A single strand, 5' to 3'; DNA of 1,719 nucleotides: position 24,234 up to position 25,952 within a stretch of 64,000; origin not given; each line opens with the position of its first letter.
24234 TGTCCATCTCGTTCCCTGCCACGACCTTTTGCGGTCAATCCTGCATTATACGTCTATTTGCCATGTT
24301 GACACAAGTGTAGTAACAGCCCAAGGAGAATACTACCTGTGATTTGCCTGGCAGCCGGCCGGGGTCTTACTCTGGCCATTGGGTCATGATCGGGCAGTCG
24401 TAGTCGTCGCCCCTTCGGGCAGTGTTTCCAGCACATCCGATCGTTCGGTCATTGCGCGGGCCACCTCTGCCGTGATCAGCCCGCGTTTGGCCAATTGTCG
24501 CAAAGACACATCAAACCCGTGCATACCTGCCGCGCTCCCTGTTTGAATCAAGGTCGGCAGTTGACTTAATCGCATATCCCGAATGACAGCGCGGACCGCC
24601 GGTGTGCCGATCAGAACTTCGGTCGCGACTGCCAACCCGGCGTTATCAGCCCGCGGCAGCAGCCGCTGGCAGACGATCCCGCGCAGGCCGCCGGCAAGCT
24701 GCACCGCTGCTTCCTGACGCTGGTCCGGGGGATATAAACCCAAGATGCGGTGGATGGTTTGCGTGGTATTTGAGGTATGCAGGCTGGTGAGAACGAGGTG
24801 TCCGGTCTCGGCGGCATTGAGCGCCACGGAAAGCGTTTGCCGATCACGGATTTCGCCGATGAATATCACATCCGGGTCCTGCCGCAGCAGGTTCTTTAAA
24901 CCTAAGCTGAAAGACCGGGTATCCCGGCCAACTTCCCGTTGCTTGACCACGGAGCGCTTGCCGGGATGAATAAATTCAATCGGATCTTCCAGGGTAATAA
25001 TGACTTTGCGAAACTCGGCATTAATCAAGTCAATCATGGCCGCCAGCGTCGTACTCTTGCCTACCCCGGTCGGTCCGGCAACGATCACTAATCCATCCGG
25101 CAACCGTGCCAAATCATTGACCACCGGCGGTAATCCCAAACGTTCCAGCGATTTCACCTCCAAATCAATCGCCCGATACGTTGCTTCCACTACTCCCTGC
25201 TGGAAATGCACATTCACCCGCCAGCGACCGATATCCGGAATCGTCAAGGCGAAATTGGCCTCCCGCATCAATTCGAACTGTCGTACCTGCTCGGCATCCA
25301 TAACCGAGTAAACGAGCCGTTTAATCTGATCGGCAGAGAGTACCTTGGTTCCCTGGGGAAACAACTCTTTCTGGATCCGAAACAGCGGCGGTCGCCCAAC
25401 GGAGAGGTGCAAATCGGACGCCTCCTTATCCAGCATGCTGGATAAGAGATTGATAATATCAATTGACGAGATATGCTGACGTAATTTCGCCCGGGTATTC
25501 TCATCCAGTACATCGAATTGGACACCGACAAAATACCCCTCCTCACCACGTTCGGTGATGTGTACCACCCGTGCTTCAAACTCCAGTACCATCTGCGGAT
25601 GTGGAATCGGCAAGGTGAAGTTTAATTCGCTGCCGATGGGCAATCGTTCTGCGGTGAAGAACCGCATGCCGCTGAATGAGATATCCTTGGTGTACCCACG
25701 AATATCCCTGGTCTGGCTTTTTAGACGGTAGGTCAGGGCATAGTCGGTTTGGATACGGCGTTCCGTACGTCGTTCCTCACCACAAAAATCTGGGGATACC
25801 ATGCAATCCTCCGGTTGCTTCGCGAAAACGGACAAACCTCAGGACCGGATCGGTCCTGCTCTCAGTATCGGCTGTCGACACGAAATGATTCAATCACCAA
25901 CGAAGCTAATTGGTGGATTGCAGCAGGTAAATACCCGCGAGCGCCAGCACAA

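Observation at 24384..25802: PilZ-PilT fusion: a retraction ATPase with a built-in c-di-GMP receptor domain.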

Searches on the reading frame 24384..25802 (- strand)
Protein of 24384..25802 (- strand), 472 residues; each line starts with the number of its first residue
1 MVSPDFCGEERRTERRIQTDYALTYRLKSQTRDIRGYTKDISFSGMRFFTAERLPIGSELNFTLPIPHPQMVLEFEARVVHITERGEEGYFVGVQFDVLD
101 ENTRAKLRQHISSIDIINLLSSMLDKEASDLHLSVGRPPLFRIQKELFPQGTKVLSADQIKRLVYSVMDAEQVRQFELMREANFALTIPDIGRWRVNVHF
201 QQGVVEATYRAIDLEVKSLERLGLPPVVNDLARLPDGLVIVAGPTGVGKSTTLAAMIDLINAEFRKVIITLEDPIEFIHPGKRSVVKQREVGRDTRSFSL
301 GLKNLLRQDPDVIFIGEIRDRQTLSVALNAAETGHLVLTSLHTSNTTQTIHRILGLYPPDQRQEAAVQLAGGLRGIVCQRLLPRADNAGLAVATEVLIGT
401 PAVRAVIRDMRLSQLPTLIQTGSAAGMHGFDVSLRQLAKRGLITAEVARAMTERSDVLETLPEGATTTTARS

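Call 3: search_protein_families(library=pfam, proteins=[window:24384-25802:-], max_evalue=1)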
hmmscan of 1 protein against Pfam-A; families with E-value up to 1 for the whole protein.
window:24384-25802:- (472 aa): 21 families
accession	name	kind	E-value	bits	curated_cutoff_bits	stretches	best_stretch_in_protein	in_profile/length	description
PF00437.27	T2SSE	-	1.6e-42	145.9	24.9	1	117-387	13-283/370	Type II/IV secretion system protein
PF07238.19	PilZ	-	5.1e-18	65.7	22.5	1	10-111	1-100/102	PilZ domain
PF13401.12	AAA_22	-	0.0034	18.1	27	1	236-271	5-41/130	AAA domain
PF13604.12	AAA_30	-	0.009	16.2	27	1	228-268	10-50/191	AAA domain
PF01580.24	FtsK_SpoIIIE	-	0.0091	15.9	24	1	226-257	30-60/221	FtsK/SpoIIIE family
PF13555.12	AAA_29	-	0.012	15.8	27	1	236-261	22-47/61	P-loop containing region of AAA domain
PF00004.35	AAA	-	0.015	16.1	21.2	1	239-318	1-66/131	ATPase family associated with various cellular activities (AAA)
PF13191.12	AAA_16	-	0.02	15.8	32.6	1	237-263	25-51/167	AAA ATPase domain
PF03193.22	RsgA_GTPase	-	0.021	15.1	30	1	208-263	78-133/174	RsgA GTPase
PF07728.20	AAA_5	-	0.025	15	22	1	239-343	2-102/139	AAA domain (dynein-related subfamily)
PF13173.12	AAA_14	-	0.045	14.2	27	1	238-329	4-82/129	AAA domain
PF13245.12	AAA_19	-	0.053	14.1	25.1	1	234-273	9-42/134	AAA domain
PF00448.28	SRP54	-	0.082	13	22.7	1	239-272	4-37/196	SRP54-type protein, GTPase domain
PF00005.33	ABC_tran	-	0.086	13.9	25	1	238-270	13-45/137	ABC transporter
PF20720.3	nSTAND3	-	0.088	12.9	27.2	1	237-278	18-61/155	Novel STAND NTPase 3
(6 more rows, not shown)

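Call 4: search_protein_families(library=ncbifam, proteins=[window:24384-25802:-], max_evalue=0.01)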
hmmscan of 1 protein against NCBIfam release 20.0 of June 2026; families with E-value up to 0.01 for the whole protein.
window:24384-25802:- (472 aa): 20 families
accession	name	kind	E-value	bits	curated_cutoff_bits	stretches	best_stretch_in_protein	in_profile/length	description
TIGR01420.1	pilT_fam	subfamily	7.7e-123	410.1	319.1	1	116-454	2-340/343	PilT/PilU family type 4a pilus ATPase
TIGR02525.1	plasmid_TraJ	equivalog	1.3e-41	142.8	368.3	1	158-421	66-336/372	plasmid transfer ATPase TraJ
TIGR02524.1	dot_icm_DotB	equivalog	9.8e-37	127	463.3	1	126-416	16-318/358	Dot/Icm type IV secretion system ATPase DotB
NF041000.1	ATPase_ComGA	equivalog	7.4e-35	120.2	300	1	230-383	122-266/267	competence type IV pilus ATPase ComGA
TIGR02533.1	type_II_gspE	equivalog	1.1e-34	119.9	630.25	1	228-382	235-379/486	type II secretion system ATPase GspE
TIGR02538.1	type_IV_pilB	equivalog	1.4e-34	119.7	675.65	1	233-357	313-433/564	type IV-A pilus assembly ATPase PilB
NF007755.0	PRK10436.1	equivalog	4.8e-34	117.8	617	1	210-382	194-355/465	type II secretion system protein GspE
NF053534.1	T4PilAsmATPsTfpB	equivalog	1.1e-30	106.6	850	1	216-382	312-472/584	type IV pilus assembly ATPase TfpB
NF058587.1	archaellum_moto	equivalog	4.2e-16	58.8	550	1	239-355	278-395/527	archaellum flagellar ATPase motor FlaI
TIGR02788.1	VirB11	equivalog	7.1e-12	45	249.95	1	239-358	147-267/308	P-type DNA transfer ATPase VirB11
TIGR02782.1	TrbB_P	equivalog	3.5e-11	42.9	304.55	1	239-353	139-252/303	P-type conjugative transfer ATPase TrbB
TIGR02266.1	gmx_TIGR02266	paralog_domain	3.7e-11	43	68.7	1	23-112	6-96/96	TIGR02266 family protein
NF053672.1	bindosome_BasE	exception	4.4e-11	42.2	1000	1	240-360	274-395/512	bindosome assembly system ATPase subunit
NF010407.0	PRK13833.1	subfamily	3.8e-08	33.1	499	1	239-353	147-259/323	conjugal transfer protein TrbB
NF010469.0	PRK13894.1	subfamily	6.3e-08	32.3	508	1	239-356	152-267/320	conjugal transfer ATPase TrbB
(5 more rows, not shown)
